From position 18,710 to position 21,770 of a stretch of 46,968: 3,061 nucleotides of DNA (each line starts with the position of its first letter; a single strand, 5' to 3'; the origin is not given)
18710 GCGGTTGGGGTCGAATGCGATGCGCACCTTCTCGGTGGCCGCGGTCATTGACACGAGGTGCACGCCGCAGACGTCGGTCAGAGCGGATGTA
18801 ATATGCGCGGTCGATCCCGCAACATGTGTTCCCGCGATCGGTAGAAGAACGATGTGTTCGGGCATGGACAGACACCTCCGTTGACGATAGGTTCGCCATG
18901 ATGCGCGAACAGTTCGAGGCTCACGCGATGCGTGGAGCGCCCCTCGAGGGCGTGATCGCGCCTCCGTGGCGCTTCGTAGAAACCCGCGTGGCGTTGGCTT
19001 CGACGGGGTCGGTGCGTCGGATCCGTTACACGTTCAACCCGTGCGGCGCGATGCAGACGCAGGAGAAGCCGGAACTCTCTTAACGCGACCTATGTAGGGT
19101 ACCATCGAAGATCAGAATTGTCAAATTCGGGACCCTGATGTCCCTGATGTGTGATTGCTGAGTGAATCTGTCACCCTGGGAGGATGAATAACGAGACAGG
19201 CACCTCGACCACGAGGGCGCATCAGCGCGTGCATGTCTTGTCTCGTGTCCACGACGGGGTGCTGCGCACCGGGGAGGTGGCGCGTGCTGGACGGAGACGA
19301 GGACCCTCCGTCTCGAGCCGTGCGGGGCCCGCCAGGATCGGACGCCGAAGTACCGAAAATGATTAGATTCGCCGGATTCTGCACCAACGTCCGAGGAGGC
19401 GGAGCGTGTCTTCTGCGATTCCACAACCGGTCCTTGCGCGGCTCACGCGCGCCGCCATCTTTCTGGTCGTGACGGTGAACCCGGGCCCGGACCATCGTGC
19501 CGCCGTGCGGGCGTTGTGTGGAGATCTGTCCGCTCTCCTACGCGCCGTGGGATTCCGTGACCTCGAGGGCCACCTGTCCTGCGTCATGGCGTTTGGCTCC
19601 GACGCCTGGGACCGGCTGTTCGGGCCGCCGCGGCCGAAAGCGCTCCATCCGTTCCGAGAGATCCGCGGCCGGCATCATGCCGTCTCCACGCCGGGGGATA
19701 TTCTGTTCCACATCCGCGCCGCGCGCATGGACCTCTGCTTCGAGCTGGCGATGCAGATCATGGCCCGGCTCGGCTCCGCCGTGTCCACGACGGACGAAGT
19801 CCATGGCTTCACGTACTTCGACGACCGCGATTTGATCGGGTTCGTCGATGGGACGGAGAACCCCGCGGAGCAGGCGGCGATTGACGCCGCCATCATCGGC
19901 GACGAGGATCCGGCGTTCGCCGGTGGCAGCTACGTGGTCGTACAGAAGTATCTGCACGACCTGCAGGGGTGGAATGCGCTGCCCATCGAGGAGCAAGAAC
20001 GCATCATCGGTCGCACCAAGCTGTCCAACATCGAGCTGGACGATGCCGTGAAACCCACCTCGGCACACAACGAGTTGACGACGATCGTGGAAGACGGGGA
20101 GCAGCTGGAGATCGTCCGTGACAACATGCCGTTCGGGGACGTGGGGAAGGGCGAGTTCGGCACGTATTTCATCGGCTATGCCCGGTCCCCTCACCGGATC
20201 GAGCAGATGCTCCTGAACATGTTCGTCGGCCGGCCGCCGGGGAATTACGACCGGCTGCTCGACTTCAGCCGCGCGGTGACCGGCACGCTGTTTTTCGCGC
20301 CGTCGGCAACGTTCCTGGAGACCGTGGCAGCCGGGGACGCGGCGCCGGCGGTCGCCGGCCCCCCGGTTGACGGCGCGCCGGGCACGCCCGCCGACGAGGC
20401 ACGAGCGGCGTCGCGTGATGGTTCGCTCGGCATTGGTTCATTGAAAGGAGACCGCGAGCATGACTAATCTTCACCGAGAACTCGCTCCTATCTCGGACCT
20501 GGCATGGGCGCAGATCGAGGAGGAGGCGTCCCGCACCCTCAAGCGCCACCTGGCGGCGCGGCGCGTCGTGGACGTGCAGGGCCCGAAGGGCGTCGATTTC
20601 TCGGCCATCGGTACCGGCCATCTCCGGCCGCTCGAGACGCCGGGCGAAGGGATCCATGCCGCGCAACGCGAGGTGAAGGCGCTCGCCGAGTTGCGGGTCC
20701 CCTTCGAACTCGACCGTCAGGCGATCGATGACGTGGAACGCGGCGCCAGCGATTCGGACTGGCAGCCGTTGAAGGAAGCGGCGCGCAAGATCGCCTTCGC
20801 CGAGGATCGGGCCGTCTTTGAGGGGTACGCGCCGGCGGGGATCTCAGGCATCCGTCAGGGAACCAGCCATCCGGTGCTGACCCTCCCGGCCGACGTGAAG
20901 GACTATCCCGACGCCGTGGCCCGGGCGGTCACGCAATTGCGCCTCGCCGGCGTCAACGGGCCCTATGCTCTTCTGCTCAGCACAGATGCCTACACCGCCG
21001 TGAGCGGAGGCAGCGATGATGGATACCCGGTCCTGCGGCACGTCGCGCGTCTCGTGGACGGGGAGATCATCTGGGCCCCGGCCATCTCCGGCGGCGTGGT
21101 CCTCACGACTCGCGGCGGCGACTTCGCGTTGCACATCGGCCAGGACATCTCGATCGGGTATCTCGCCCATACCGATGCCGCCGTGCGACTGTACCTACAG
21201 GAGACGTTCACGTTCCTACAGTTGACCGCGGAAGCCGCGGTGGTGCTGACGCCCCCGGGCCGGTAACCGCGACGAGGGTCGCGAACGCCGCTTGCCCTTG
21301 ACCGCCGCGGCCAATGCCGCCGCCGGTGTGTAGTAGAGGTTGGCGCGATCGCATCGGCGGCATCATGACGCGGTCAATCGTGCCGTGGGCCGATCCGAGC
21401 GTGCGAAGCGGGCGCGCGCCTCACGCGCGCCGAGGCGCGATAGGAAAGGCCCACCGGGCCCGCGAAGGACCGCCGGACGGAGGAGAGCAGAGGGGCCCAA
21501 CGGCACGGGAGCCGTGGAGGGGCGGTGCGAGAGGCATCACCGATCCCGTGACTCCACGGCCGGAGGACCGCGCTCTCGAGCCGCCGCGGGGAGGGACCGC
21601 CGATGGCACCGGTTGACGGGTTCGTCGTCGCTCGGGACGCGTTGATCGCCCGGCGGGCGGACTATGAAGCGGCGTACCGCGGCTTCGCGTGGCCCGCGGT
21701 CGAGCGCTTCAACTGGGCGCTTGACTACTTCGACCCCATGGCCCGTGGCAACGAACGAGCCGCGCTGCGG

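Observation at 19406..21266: DyP peroxidase cargo plus family-1 encapsulin shell operon (Mtb Rv0799c/Rv0798c-like) with an intact targeting peptide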

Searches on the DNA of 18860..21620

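Call 43: search_rna_families(source=window, start=18860, end=21620, threshold=evalue, max_evalue=1)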
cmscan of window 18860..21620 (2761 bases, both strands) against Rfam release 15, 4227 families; matches with E-value up to 1: 0.
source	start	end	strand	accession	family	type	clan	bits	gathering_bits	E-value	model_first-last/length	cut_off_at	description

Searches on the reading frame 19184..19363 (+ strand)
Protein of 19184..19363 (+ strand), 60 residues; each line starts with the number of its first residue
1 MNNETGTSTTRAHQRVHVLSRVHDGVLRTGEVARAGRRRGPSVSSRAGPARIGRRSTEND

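Call 41: search_protein_families(library=pfam, proteins=[window:19184-19363:+], max_evalue=1)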
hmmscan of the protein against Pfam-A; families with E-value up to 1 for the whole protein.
window:19184-19363:+ (60 aa): 0 families

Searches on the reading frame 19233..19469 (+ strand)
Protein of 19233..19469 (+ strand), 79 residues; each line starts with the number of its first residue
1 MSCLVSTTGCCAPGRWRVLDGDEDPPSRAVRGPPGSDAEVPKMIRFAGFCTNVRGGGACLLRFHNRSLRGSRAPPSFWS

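Call 41: search_protein_families(library=pfam, proteins=[window:19233-19469:+], max_evalue=1)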
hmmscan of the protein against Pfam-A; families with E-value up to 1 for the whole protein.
window:19233-19469:+ (79 aa): 0 families

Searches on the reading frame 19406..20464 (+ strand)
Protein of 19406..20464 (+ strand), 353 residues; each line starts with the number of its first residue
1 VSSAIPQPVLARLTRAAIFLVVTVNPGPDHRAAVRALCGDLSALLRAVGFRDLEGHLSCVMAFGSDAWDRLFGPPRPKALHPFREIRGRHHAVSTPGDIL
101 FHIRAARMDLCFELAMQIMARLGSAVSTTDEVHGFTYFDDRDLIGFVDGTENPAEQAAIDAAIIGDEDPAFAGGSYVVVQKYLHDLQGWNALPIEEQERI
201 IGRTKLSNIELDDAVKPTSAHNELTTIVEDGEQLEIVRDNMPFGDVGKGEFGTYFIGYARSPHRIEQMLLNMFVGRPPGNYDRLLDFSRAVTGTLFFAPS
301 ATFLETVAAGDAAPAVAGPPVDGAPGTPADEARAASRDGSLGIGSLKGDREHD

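Call 6: search_protein_families(library=pfam, proteins=[window:19406-20464:+])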
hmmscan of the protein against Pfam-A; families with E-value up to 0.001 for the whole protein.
window:19406-20464:+ (353 aa): 2 families
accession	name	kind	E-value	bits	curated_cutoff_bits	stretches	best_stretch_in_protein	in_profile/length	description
PF20628.3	Dyp_perox_C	-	3e-61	206.4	20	1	139-302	1-165/166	Dyp-type peroxidase, C-terminal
PF04261.18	Dyp_perox_N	-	1.7e-31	109.6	20.4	1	7-135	2-145/146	Dyp-type peroxidase, N-terminal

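Call 7: search_protein_families(library=ncbifam, proteins=[window:19406-20464:+])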
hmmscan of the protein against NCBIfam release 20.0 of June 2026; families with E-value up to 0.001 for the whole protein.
window:19406-20464:+ (353 aa): 2 families
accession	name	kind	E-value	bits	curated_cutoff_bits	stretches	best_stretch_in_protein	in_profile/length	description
TIGR01413.1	Dyp_perox_fam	superfamily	2.4e-89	299.8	100.5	1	8-303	3-322/323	Dyp-type peroxidase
TIGR01412.1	tat_substr_1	equivalog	1.2e-12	47.5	428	1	58-213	133-306/420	iron uptake transporter deferrochelatase/peroxidase subunit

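Call 8: search_solved_structures(query=window:19406-20464:+, show_alignments=2)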
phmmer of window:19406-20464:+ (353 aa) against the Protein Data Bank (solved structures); distinct sequences matched with E-value up to 0.001: 67 (the best 60 are shown).
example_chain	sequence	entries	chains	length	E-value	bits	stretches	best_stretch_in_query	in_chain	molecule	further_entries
8u4z_A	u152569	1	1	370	2.7e-147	493.6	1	2-349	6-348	Family 1 encapsulin-associated DyP peroxidase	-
9e5e_B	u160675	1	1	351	2.8e-146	490.2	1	2-348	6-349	DyP peroxidase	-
9e4r_A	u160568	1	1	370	3.5e-146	489.9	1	2-348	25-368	Dyp-type peroxidase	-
7bok_A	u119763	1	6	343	2.6e-126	424.6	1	4-350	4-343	Dyp-type peroxidase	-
3qnr_A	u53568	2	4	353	1.9e-119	402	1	5-348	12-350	DyP Peroxidase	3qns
3vef_A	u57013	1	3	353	1.1e-118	399.5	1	5-348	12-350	DypB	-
3ved_A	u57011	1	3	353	1.6e-118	398.9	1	5-348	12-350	DypB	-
3veg_A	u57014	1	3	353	1.8e-118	398.8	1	5-348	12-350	DypB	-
3vec_A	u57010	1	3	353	2.4e-118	398.3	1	5-348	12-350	DypB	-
3vee_A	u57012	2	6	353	3e-118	398.1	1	5-348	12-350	DypB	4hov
6yr4_A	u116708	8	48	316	3.7e-118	397.7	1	5-309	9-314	Putative iron-dependent peroxidase | Dyp-type peroxidase family | Dye-decolorizing peroxidase (DyP), encapsulated subgroup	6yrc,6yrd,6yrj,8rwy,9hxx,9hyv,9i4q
9i4s_A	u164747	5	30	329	4.4e-118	397.5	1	5-309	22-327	Dyp-type peroxidase family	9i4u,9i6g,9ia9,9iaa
9bkx_d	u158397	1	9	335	6.5e-118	396.9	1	4-307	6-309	Dye-decolorizing peroxidase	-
4gu7_A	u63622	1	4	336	7.7e-118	396.7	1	5-309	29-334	Putative uncharacterized protein SCO7193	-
9fb7_A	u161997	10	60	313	9.3e-118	396.4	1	5-307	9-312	Putative dye-decolorizing peroxidase (DyP), encapsulated subgroup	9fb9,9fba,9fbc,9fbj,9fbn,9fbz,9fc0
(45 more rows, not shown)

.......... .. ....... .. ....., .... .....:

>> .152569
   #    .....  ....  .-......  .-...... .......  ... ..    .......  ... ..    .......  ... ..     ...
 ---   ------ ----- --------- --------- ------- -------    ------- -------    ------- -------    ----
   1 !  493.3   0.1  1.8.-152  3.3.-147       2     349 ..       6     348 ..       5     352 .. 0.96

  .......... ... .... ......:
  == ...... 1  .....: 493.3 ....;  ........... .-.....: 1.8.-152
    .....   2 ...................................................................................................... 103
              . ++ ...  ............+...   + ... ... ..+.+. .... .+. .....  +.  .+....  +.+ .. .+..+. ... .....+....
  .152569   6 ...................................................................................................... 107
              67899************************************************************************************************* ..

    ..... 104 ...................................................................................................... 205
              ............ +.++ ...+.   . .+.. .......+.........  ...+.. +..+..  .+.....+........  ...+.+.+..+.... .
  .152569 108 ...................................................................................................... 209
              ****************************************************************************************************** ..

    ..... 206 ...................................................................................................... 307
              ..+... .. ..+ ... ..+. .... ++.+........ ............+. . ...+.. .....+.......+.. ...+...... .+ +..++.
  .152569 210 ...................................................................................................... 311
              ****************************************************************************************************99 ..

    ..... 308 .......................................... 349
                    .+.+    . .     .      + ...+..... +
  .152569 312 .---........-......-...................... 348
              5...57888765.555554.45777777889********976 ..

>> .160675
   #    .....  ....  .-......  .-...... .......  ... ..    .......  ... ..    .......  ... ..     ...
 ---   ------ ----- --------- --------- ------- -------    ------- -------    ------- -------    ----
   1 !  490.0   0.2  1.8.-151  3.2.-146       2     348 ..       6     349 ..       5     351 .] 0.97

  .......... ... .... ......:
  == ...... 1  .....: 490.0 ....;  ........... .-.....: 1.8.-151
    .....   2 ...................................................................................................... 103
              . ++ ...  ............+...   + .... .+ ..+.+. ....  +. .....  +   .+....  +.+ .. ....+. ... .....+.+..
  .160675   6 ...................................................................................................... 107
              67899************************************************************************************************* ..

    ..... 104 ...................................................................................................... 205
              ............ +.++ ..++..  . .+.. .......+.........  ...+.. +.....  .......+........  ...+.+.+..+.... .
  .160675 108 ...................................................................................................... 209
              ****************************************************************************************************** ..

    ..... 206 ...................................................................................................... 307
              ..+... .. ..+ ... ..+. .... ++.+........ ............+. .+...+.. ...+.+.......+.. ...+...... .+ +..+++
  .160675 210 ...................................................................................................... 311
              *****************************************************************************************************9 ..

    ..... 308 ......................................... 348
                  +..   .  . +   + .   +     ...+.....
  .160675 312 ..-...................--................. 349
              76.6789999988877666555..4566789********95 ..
